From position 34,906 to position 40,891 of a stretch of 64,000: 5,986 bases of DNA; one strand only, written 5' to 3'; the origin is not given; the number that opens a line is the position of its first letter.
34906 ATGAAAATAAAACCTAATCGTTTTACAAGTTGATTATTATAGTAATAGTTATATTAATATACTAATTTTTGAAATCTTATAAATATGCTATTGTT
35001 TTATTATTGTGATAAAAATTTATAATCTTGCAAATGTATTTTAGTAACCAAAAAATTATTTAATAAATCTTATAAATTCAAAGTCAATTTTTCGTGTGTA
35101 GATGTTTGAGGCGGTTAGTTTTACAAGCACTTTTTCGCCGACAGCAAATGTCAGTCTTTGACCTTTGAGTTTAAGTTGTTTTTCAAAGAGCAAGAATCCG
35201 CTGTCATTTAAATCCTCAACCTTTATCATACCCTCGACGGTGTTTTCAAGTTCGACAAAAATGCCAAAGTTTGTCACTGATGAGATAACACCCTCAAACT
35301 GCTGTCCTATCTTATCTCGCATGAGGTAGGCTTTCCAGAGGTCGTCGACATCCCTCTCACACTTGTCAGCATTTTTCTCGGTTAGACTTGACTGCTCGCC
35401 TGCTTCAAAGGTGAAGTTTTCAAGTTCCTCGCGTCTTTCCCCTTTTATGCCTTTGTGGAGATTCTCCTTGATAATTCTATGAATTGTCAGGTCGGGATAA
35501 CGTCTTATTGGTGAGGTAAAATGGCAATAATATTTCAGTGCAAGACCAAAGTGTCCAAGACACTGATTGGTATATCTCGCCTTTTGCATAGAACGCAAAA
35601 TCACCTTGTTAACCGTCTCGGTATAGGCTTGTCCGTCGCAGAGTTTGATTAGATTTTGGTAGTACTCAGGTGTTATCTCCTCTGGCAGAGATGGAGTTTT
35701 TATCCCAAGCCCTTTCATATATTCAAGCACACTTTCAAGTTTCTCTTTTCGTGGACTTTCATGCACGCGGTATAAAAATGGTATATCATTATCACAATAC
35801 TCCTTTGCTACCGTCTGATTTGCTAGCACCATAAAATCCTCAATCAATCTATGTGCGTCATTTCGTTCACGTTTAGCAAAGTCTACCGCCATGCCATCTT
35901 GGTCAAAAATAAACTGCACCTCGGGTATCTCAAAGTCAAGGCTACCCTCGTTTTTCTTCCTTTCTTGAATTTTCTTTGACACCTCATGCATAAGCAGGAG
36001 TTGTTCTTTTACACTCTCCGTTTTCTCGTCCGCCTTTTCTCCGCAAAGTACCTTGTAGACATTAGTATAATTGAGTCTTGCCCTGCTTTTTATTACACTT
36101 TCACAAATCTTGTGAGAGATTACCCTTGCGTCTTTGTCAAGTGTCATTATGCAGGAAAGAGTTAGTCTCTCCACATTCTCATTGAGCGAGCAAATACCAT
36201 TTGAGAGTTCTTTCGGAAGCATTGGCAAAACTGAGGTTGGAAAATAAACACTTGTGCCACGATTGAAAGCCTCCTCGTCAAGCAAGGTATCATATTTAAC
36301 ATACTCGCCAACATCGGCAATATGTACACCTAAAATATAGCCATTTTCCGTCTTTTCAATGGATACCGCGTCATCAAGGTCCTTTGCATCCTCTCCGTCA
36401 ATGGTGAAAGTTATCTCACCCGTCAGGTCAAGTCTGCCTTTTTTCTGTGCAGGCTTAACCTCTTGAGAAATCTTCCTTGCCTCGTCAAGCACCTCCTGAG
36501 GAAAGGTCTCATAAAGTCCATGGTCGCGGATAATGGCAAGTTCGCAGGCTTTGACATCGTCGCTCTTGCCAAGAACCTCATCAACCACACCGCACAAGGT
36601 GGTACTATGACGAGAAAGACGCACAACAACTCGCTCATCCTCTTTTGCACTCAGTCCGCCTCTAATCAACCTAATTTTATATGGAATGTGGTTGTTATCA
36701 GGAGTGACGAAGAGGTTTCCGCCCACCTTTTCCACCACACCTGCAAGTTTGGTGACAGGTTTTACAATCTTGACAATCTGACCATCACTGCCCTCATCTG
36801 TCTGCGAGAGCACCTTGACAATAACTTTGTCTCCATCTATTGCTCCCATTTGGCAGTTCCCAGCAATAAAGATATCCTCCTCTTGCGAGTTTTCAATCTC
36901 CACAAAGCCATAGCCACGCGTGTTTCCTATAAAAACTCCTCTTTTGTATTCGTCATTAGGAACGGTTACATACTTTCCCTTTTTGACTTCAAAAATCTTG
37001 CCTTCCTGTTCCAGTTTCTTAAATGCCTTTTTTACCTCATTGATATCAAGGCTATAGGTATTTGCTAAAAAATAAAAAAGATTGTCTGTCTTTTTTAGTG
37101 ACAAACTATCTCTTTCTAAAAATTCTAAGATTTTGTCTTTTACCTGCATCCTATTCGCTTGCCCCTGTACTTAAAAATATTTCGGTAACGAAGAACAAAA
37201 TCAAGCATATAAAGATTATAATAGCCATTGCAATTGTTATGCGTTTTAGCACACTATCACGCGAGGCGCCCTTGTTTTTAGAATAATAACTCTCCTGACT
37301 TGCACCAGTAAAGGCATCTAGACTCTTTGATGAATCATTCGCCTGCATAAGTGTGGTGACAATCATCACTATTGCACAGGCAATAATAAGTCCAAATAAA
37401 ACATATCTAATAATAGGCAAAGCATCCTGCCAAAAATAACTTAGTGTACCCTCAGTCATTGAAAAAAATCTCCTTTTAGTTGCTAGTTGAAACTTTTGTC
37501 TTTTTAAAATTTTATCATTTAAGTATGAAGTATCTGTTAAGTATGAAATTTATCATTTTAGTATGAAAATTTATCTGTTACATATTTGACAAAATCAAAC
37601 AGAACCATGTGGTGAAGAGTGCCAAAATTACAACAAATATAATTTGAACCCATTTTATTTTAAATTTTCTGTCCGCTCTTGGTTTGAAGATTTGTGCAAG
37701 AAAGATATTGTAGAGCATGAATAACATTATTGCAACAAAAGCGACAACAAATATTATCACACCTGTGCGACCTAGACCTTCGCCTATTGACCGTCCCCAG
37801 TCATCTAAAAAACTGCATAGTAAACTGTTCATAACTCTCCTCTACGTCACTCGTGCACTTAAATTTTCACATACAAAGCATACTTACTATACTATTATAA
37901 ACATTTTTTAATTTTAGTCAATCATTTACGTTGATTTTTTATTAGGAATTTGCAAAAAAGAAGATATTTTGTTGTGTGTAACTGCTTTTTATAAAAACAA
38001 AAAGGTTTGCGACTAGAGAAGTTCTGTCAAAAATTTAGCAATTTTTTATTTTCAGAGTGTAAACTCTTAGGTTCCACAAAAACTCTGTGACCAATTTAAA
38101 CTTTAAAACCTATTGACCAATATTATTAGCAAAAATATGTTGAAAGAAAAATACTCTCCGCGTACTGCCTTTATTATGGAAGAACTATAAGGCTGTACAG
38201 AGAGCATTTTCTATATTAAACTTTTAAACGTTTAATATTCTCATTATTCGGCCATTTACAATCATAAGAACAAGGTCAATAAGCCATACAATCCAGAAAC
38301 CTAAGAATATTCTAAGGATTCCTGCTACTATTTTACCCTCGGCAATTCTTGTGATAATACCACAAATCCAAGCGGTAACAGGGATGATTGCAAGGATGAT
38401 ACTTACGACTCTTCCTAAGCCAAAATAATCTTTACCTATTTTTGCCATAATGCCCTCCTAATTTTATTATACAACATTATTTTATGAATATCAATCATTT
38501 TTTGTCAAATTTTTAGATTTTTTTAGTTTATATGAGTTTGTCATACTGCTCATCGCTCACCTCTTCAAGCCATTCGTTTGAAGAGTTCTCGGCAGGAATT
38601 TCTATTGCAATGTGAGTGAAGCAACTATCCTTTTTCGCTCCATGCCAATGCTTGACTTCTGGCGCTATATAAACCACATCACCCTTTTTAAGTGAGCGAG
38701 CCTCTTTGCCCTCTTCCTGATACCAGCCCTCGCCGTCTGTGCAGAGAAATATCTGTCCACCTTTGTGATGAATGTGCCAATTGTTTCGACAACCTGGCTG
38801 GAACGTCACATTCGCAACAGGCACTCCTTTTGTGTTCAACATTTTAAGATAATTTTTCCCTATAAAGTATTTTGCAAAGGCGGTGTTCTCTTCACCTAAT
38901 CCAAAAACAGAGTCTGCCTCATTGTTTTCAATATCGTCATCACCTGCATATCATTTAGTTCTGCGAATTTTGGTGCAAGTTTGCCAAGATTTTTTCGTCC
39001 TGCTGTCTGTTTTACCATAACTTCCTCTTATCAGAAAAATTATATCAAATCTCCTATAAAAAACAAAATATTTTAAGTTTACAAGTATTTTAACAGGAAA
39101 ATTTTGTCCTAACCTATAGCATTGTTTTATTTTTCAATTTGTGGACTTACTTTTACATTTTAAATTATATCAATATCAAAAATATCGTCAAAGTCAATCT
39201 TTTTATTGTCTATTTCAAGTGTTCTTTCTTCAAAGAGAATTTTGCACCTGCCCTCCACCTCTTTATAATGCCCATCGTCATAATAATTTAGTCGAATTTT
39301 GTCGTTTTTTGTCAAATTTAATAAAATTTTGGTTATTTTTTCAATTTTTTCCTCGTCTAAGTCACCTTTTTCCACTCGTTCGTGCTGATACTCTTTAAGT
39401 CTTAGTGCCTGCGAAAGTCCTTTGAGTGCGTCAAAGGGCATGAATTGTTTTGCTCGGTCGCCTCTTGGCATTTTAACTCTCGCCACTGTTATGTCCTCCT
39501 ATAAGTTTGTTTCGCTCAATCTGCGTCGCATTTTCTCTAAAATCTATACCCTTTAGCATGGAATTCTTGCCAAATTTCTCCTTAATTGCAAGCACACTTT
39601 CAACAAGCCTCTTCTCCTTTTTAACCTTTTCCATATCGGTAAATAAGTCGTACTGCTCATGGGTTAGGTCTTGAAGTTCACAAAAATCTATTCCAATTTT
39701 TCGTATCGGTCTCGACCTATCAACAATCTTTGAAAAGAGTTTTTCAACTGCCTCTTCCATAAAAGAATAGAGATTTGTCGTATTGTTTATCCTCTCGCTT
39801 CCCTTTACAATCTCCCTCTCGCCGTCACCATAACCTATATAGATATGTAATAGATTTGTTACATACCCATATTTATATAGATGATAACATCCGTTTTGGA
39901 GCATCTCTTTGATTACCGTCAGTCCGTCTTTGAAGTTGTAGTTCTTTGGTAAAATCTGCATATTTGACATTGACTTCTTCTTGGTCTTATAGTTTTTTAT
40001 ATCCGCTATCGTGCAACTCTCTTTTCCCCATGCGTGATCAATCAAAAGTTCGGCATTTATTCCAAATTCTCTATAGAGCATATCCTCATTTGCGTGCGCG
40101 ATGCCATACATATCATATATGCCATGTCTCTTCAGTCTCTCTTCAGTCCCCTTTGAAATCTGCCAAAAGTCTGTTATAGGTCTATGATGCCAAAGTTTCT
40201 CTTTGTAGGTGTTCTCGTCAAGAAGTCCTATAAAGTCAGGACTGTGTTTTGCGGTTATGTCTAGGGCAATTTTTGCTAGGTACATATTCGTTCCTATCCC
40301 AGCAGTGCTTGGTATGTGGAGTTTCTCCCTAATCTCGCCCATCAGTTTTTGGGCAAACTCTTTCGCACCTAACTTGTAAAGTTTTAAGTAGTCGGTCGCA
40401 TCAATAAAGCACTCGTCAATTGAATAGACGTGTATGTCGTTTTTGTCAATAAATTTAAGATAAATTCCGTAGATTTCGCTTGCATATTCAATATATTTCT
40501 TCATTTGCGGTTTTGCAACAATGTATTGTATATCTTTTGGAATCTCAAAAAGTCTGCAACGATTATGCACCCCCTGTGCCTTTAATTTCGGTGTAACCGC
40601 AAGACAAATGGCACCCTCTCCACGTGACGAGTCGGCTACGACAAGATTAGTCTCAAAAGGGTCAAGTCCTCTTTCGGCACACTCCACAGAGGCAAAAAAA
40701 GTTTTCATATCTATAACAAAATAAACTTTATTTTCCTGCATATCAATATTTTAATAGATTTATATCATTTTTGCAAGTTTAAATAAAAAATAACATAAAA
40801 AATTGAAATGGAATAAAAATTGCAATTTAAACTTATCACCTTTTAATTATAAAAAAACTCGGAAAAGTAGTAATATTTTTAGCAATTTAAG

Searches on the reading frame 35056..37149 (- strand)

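Call 66: search_protein_families(library=pfam, proteins=[window:35056-37149:-], max_evalue=0.00001)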
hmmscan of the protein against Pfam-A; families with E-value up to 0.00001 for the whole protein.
window:35056-37149:- (697 aa): 4 families
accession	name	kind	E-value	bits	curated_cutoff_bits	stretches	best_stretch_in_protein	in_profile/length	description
PF00773.25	RNB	-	2.9e-113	378.9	29.3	1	239-565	1-325/326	RNB domain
PF17876.7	CSD2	-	1.1e-17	64.3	26.2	1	147-217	1-74/74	Cold shock domain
PF08206.17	OB_RNB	-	3.2e-12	46.4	24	1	71-126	1-56/58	Ribonuclease B OB domain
PF00575.29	S1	-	1e-07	32.7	22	1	612-679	2-60/74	S1 RNA binding domain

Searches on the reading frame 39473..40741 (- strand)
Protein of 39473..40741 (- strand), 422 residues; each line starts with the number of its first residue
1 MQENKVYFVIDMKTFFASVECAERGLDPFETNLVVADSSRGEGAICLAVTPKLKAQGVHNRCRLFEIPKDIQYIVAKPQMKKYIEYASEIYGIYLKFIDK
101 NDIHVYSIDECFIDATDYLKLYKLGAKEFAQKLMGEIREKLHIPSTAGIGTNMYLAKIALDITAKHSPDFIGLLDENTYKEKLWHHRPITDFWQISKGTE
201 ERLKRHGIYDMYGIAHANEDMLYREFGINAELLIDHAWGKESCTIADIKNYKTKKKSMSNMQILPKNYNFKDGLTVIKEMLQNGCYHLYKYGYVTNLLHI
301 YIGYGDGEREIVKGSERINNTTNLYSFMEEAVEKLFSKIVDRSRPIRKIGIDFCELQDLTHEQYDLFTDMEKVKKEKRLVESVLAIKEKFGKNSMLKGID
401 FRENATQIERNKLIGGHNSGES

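Call 66: search_protein_families(library=pfam, proteins=[window:39473-40741:-], max_evalue=0.00001)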
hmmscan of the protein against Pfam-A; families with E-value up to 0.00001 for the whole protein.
window:39473-40741:- (422 aa): 2 families
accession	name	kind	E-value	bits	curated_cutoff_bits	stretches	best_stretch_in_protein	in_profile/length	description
PF00817.25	IMS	-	1.4e-29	103.4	23.2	1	10-160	1-147/148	impB/mucB/samB family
PF11799.13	IMS_C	-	2.5e-08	34.8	20.7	1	255-366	1-109/109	impB/mucB/samB family C-terminal domain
